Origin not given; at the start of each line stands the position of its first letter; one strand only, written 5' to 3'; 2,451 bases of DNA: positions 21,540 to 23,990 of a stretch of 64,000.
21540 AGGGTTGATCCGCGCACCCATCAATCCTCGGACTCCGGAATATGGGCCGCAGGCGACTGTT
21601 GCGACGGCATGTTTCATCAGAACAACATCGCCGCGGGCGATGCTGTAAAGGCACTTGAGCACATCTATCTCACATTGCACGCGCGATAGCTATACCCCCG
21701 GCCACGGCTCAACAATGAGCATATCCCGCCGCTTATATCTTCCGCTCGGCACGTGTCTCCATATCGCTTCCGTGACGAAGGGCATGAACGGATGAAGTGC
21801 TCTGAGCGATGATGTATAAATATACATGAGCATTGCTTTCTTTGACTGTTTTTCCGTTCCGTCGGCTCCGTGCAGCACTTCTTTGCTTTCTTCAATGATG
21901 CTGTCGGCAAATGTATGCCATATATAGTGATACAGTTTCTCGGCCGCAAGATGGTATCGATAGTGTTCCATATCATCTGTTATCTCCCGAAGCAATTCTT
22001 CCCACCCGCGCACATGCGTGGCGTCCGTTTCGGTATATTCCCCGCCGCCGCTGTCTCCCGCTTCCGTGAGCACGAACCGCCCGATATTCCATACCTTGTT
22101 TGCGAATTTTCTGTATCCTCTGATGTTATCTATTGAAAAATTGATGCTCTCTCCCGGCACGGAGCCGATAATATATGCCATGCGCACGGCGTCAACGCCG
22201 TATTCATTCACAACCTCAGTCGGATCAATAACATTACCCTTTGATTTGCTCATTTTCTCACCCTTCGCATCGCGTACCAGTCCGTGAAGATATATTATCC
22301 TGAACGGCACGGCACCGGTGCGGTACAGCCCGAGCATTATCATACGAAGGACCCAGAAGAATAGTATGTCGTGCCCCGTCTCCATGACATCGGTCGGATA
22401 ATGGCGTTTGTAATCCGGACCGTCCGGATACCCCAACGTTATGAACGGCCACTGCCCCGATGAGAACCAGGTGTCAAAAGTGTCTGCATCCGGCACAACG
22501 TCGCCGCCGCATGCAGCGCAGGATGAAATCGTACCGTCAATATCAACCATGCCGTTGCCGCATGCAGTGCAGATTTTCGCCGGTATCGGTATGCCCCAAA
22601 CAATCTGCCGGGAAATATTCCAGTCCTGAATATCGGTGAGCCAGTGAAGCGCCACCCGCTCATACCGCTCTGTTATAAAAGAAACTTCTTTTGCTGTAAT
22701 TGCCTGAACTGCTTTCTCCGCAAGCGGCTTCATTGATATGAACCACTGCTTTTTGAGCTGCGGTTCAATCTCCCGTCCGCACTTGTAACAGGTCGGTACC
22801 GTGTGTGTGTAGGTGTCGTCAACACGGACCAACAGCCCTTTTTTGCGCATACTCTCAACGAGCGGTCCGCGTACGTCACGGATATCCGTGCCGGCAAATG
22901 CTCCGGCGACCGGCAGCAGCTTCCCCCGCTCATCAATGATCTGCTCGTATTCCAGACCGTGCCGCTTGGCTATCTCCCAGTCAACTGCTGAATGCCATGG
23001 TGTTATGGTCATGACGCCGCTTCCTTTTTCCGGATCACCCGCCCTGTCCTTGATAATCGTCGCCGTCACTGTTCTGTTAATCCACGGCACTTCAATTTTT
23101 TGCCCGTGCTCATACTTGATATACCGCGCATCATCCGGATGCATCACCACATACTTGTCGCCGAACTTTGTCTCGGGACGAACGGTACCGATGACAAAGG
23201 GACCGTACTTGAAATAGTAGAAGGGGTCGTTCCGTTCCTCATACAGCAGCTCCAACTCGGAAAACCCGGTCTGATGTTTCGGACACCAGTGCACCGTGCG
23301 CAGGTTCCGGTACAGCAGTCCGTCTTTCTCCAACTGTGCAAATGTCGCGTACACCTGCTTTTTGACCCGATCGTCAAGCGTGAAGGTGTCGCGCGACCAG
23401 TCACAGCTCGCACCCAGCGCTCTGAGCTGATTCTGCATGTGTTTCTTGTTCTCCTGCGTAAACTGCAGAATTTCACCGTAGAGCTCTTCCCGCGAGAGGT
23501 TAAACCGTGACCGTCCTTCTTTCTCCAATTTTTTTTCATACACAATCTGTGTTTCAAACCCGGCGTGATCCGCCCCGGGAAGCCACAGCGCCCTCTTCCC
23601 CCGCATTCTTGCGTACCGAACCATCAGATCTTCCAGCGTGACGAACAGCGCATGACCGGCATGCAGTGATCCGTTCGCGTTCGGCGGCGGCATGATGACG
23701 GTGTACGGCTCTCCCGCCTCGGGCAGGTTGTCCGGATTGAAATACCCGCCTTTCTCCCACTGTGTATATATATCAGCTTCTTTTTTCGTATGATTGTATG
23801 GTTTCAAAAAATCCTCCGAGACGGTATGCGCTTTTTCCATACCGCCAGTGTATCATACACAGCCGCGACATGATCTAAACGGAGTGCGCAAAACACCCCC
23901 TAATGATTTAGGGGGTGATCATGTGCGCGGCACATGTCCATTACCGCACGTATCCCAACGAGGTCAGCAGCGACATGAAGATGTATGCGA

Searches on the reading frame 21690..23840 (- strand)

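Call 59: search_protein_families(library=pfam, proteins=[window:21690-23840:-], max_evalue=0.0001)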
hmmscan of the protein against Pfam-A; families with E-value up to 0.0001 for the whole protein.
window:21690-23840:- (716 aa): 3 families
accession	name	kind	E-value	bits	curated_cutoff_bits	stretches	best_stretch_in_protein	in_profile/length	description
PF00133.28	tRNA-synt_1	-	2.5e-116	389.3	22.7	1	24-568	2-413/414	tRNA synthetases class I (I, L, M and V)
PF09334.17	tRNA-synt_1g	-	1e-24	87.5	20.1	3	349-421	167-239/391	tRNA synthetases class I (M)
PF08264.19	Anticodon_1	-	1.1e-22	80.9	25.1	1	613-714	8-105/148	Anticodon-binding domain of tRNA ligase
